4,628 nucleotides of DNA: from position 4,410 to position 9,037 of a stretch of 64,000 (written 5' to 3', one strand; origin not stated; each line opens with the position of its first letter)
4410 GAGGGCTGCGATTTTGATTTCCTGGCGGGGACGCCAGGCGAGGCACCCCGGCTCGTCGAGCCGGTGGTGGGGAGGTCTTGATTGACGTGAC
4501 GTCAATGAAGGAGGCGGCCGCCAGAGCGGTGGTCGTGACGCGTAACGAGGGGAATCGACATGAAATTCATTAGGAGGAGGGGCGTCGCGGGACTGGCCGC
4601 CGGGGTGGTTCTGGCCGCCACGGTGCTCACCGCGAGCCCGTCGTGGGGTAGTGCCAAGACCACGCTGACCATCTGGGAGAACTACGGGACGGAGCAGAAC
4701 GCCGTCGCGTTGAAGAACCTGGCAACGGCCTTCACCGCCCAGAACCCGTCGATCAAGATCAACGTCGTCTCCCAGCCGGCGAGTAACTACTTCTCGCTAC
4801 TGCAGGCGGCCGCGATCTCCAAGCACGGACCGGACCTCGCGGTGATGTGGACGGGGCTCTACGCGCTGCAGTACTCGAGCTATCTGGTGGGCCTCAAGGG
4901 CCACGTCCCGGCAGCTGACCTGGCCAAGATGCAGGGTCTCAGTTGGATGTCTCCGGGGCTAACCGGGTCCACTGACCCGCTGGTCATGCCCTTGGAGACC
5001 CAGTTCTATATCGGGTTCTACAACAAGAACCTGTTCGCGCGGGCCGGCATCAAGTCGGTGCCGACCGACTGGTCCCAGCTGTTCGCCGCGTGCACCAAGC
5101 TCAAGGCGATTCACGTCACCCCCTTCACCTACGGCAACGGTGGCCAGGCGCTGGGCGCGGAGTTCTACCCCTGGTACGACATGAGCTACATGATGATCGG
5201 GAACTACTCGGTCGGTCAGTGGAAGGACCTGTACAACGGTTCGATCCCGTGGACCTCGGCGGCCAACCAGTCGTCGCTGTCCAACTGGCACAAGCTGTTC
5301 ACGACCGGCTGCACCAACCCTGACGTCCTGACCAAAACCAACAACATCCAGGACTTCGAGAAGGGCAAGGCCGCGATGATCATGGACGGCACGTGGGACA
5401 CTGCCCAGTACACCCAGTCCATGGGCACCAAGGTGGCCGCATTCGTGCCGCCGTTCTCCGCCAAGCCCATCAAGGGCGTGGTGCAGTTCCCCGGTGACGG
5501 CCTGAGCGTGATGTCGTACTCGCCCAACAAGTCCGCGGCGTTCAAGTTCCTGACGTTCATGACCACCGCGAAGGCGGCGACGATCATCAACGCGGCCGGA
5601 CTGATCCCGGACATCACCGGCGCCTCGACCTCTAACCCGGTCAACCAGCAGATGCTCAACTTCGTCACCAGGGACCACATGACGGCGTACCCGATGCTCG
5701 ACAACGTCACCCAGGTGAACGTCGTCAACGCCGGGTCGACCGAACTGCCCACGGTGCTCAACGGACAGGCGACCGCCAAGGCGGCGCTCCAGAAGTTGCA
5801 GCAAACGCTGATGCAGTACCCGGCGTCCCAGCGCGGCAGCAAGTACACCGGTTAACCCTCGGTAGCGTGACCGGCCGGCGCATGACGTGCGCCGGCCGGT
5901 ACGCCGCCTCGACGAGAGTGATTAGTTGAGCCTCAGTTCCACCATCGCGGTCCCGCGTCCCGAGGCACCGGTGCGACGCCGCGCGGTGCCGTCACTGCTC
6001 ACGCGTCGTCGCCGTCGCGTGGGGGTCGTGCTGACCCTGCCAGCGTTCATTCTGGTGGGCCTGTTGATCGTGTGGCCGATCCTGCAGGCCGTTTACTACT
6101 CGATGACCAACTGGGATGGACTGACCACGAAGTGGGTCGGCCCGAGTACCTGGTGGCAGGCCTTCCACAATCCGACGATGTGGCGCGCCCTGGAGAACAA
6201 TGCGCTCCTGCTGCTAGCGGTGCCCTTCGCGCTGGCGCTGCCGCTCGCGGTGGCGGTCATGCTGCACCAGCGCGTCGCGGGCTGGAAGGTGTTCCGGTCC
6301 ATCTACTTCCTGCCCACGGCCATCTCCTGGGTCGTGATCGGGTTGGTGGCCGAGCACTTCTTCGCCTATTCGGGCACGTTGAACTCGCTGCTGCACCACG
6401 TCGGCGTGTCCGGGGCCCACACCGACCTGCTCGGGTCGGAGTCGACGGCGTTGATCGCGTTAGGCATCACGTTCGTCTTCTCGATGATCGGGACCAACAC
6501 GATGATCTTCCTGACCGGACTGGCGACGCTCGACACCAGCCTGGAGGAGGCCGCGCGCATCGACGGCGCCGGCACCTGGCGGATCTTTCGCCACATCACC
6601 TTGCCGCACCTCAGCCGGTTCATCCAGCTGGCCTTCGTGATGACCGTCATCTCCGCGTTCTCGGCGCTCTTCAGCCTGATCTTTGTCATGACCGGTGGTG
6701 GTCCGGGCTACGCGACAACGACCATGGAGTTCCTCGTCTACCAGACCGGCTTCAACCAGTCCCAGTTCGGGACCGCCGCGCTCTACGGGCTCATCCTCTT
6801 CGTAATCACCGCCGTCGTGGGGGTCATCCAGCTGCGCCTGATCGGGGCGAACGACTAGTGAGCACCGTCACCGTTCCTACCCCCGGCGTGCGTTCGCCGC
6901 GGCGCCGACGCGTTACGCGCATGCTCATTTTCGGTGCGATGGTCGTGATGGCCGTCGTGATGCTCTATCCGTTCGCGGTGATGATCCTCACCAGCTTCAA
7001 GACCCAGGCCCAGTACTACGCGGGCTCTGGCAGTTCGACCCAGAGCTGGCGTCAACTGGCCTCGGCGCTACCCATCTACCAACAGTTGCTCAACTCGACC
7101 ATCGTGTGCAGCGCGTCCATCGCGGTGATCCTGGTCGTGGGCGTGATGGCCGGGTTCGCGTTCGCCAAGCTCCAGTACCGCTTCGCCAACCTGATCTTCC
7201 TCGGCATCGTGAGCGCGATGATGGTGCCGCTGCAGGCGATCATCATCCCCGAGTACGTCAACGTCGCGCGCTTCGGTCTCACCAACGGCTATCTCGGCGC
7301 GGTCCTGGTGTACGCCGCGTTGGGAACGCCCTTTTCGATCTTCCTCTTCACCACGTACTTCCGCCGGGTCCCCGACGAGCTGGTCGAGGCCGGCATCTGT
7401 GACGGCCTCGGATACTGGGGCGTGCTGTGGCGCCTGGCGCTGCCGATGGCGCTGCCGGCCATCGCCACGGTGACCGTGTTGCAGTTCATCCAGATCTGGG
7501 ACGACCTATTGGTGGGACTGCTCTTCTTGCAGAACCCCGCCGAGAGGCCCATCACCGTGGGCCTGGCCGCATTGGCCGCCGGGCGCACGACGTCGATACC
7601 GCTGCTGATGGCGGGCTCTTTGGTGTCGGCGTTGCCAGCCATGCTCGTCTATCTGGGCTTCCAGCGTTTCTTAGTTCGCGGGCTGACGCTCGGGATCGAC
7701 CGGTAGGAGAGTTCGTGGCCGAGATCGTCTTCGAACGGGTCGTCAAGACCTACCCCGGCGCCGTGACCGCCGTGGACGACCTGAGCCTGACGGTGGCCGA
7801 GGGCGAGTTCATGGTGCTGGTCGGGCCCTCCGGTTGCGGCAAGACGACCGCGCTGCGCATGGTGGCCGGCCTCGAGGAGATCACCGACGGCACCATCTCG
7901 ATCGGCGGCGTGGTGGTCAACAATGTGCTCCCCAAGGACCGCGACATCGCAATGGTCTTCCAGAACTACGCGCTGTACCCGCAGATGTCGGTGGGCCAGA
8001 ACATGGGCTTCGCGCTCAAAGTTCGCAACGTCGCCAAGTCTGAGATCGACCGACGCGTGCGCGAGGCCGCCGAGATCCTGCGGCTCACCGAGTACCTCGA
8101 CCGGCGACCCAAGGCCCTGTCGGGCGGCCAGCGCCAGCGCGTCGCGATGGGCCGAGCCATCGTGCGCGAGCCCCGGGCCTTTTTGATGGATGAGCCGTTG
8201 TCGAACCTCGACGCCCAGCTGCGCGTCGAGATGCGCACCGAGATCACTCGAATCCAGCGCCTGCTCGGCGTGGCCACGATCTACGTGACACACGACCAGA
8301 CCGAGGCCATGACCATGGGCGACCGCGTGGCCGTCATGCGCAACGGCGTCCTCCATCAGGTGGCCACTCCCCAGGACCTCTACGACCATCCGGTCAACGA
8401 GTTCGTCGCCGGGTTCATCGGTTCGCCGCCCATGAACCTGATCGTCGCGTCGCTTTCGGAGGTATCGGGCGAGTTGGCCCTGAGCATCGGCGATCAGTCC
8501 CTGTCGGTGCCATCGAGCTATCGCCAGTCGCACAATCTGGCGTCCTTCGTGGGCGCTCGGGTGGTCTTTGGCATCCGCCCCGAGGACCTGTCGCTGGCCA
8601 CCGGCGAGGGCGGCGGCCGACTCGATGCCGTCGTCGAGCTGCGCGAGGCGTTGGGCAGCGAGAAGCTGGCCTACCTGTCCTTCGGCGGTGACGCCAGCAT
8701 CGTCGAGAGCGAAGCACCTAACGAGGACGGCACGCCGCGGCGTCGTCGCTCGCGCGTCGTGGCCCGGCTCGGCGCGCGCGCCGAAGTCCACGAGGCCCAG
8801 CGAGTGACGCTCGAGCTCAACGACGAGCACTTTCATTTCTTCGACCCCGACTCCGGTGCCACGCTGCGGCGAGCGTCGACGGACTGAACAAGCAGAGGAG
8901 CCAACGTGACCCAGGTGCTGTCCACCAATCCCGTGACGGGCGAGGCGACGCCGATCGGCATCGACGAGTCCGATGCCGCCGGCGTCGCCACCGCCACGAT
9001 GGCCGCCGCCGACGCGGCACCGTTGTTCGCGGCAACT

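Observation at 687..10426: Sugar-acid catabolic operon with an M24 hydrolase and a U32-like protein where the expected enzymes are missing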

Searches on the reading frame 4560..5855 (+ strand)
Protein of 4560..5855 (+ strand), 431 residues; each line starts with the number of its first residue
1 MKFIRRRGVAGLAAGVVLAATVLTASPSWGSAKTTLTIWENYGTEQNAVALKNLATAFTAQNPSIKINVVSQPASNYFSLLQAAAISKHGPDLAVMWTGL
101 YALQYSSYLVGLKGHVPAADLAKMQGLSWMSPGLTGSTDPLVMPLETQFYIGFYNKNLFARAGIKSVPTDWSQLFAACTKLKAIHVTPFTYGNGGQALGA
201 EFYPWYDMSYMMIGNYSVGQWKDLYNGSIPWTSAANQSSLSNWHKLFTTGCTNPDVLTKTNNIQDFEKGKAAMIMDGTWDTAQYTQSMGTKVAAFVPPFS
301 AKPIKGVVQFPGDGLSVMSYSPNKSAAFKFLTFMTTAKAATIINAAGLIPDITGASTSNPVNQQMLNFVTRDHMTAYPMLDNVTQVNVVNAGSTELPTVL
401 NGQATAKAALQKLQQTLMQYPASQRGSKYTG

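Call 4: search_protein_families(library=pfam, proteins=[window:4560-5855:+], max_evalue=0.01)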
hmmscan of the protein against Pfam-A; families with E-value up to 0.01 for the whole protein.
window:4560-5855:+ (431 aa): 3 families
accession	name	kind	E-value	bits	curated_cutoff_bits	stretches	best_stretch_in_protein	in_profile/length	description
PF01547.30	SBP_bac_1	-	4.5e-29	102.9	26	1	48-340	7-306/307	Bacterial extracellular solute-binding protein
PF13416.11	SBP_bac_8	-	2.6e-23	83.6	27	1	54-362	2-272/279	Bacterial extracellular solute-binding protein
PF13531.11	SBP_bac_11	-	0.00017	21.9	25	0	313-348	190-226/227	Bacterial extracellular solute-binding protein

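Call 8: search_protein_families(library=ncbifam, proteins=[window:4560-5855:+], max_evalue=0.01)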
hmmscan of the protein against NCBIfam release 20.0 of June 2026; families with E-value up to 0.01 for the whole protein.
window:4560-5855:+ (431 aa): 3 families
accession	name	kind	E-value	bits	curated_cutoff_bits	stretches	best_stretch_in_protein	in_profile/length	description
TIGR03850.1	bind_CPR_0540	equivalog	8.9e-12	44.3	299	1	144-416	155-431/437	carbohydrate ABC transporter substrate-binding protein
NF007011.0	PRK09474.1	equivalog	5.4e-10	38.6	291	1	14-417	11-394/396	maltose/maltodextrin ABC transporter substrate-binding protein MalE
TIGR03851.1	chitin_NgcE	equivalog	5.8e-10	38.7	399.65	1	139-415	152-436/450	N-acetylglucosamine/diacetylchitobiose ABC transporter substrate-binding protein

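Call 94: search_solved_structures(query=window:4560-5855:+, max_evalue=0.001)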
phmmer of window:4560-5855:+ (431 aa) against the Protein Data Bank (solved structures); distinct sequences matched with E-value up to 0.001: 31.
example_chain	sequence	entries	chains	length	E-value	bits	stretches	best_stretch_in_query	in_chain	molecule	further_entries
9xor_A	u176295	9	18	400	9.6e-16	60.6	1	50-339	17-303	maltose-binding protein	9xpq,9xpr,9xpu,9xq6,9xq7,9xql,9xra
4g68_A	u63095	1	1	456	1.8e-15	59.7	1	25-296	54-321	ABC transporter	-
4g68_B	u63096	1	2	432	2.2e-15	59.4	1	25-296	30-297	ABC transporter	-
8art_A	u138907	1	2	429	3.2e-13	52.2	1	6-343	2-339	Putative secreted maltose-binding protein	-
7eho_A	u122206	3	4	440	3.2e-12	48.9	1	139-416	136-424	Chitin oligosaccharide binding protein NagB2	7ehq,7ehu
7ehp_A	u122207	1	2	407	5.3e-12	48.2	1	123-416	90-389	chitin oligosaccahride binding protein NagB1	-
3vxb_A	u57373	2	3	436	7e-11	44.5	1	5-336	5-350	Putative sugar-binding lipoprotein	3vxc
9xf5_A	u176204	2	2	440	6.3e-10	41.4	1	34-414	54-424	ABC transporter substrate-binding protein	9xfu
5f7v_A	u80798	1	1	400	4.3e-09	38.7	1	31-414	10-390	Lmo0181 protein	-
3zkk_A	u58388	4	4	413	9.4e-09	37.5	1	30-414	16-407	XOS BINDING PROTEIN | PUTATIVE SUGAR TRANSPORTER SOLUTE-BINDING PROTEIN | SUGAR TRANSPORTER SOLUTE-BINDING PROTEIN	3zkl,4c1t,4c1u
5tu0_A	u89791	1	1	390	1.6e-08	36.7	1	262-397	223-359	Lmo2125 protein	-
8xba_A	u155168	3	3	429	2.1e-08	36.4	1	27-209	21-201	XylA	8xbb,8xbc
4r6h_A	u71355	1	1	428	6.2e-08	34.8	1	28-350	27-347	Solute binding protein MsmE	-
7bvt_A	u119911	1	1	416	2.9e-07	32.6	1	30-358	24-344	Hypothetical sugar ABC-transporter sugar binding protein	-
4r2f_A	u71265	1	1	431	5e-07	31.9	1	30-412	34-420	Extracellular solute-binding protein family 1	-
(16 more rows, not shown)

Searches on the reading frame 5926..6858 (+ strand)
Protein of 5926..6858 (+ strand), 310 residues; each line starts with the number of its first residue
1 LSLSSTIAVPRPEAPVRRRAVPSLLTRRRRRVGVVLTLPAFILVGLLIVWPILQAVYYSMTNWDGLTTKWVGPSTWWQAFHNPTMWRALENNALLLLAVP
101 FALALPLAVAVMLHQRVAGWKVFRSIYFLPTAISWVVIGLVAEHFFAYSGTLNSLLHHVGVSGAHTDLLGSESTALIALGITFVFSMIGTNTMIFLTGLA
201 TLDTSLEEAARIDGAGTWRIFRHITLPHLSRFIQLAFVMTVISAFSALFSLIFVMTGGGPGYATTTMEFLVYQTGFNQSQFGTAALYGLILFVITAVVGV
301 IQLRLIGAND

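Call 4: search_protein_families(library=pfam, proteins=[window:5926-6858:+], max_evalue=0.01)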
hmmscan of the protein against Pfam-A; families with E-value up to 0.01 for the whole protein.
window:5926-6858:+ (310 aa): 1 family
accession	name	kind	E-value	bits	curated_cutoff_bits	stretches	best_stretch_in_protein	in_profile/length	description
PF00528.27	BPD_transp_1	-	1.5e-14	54.5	26.4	1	110-303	9-176/184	Binding-protein-dependent transport system inner membrane component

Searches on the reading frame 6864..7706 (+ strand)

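Call 4: search_protein_families(library=pfam, proteins=[window:6864-7706:+], max_evalue=0.01)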
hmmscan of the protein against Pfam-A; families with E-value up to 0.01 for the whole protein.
window:6864-7706:+ (280 aa): 1 family
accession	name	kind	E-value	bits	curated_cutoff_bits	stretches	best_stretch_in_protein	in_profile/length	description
PF00528.27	BPD_transp_1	-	3.5e-15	56.6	26.4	1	93-273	1-181/184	Binding-protein-dependent transport system inner membrane component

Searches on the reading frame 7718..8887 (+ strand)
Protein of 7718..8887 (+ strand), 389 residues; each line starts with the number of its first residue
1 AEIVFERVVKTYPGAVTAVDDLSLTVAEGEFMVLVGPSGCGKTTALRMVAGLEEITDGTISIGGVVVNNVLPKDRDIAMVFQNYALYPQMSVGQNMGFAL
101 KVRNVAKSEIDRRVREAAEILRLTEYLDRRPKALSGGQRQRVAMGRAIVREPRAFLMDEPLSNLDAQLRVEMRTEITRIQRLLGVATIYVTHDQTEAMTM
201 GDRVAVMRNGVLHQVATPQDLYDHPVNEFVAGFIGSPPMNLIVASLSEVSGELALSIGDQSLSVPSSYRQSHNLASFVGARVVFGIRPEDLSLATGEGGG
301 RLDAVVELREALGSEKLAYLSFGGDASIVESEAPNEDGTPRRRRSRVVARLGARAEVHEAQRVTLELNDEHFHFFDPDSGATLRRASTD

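Call 4: search_protein_families(library=pfam, proteins=[window:7718-8887:+], max_evalue=0.01)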
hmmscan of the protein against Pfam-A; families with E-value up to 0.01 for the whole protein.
window:7718-8887:+ (389 aa): 10 families
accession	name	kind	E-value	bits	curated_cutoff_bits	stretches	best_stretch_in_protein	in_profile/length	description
PF00005.33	ABC_tran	-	1.9e-30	106.7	25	1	20-161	2-136/137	ABC transporter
PF17912.7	OB_MalK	-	7.7e-11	43.1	27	1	235-291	1-53/53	MalK OB fold domain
PF08402.16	TOBE_2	-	1.8e-06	28.4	21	1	285-349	2-66/76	TOBE domain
PF13401.12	AAA_22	-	0.00027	21.7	27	1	30-53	6-29/130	AAA domain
PF02463.25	SMC_N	-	0.00055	19.9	40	1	29-210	24-217/220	RecF/RecN/SMC N terminal domain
PF17850.7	CysA_C_terminal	-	0.0011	19.9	29.7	0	255-293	12-43/43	CysA C-terminal regulatory domain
PF03215.21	Rad17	-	0.0041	17.5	23.8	1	21-50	37-66/186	Rad17 P-loop domain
PF00004.35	AAA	-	0.0049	17.8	21.2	1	32-82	1-51/131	ATPase family associated with various cellular activities (AAA)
PF13304.12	AAA_21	-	0.0062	17.1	27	0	31-52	1-22/304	AAA domain, putative AbiEii toxin, Type IV TA system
PF24389.1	ORC-CDC6-like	-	0.0078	15.4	27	0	32-49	35-52/571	ORC-CDC6-like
